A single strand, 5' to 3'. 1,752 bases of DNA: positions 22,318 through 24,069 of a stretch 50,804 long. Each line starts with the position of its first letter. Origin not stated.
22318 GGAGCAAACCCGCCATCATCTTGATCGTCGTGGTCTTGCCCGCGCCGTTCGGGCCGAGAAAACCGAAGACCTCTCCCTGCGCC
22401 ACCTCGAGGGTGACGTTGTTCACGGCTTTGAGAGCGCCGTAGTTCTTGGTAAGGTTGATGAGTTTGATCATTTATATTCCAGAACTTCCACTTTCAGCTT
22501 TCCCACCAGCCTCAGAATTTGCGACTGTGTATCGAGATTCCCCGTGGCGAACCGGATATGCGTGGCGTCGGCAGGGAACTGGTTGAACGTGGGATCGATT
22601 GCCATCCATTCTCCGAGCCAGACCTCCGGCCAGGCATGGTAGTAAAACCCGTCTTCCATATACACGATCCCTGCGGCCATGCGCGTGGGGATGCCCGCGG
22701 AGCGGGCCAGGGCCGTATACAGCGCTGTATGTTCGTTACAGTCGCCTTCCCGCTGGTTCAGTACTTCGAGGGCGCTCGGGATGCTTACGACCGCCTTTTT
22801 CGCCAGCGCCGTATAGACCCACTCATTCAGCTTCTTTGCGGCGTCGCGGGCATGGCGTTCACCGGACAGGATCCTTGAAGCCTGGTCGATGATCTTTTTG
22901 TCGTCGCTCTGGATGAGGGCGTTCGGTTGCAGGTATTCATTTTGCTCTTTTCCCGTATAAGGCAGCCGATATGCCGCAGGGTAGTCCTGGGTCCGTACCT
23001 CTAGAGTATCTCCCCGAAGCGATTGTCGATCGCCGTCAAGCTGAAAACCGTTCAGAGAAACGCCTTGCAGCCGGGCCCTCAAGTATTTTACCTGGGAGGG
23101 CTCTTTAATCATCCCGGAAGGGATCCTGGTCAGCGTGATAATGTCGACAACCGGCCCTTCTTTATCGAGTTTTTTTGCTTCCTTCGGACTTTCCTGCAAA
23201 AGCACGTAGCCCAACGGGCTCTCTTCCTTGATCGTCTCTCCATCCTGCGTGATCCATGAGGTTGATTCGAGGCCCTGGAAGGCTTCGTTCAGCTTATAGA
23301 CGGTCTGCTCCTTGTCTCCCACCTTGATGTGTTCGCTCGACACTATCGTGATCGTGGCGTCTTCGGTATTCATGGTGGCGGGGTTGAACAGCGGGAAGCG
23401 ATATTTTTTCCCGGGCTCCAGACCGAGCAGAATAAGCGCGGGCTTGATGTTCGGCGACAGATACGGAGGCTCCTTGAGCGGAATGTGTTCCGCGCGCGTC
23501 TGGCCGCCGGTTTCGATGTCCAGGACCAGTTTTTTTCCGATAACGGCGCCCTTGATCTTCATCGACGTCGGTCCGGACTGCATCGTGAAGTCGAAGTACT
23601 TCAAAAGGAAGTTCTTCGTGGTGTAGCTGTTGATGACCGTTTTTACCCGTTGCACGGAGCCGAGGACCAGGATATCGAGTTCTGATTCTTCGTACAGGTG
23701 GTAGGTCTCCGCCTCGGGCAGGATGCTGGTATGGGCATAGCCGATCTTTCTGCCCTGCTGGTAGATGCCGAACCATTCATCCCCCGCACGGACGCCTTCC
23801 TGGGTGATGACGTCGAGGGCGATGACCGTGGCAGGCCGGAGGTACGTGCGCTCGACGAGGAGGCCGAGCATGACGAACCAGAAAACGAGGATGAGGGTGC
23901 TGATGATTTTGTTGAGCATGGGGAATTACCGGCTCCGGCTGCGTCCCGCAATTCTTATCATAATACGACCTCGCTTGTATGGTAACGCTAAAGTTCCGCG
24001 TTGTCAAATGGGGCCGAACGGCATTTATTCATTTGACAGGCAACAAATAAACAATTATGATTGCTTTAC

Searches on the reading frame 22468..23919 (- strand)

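Call 73: search_protein_families(library=pfam, proteins=[window:22468-23919:-], max_evalue=0.00001)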
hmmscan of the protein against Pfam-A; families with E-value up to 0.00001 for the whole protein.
window:22468-23919:- (483 aa): 1 family
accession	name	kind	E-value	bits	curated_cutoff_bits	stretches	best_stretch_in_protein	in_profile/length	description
PF01841.26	Transglut_core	-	9.5e-20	71.3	23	1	347-443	4-108/108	Transglutaminase-like superfamily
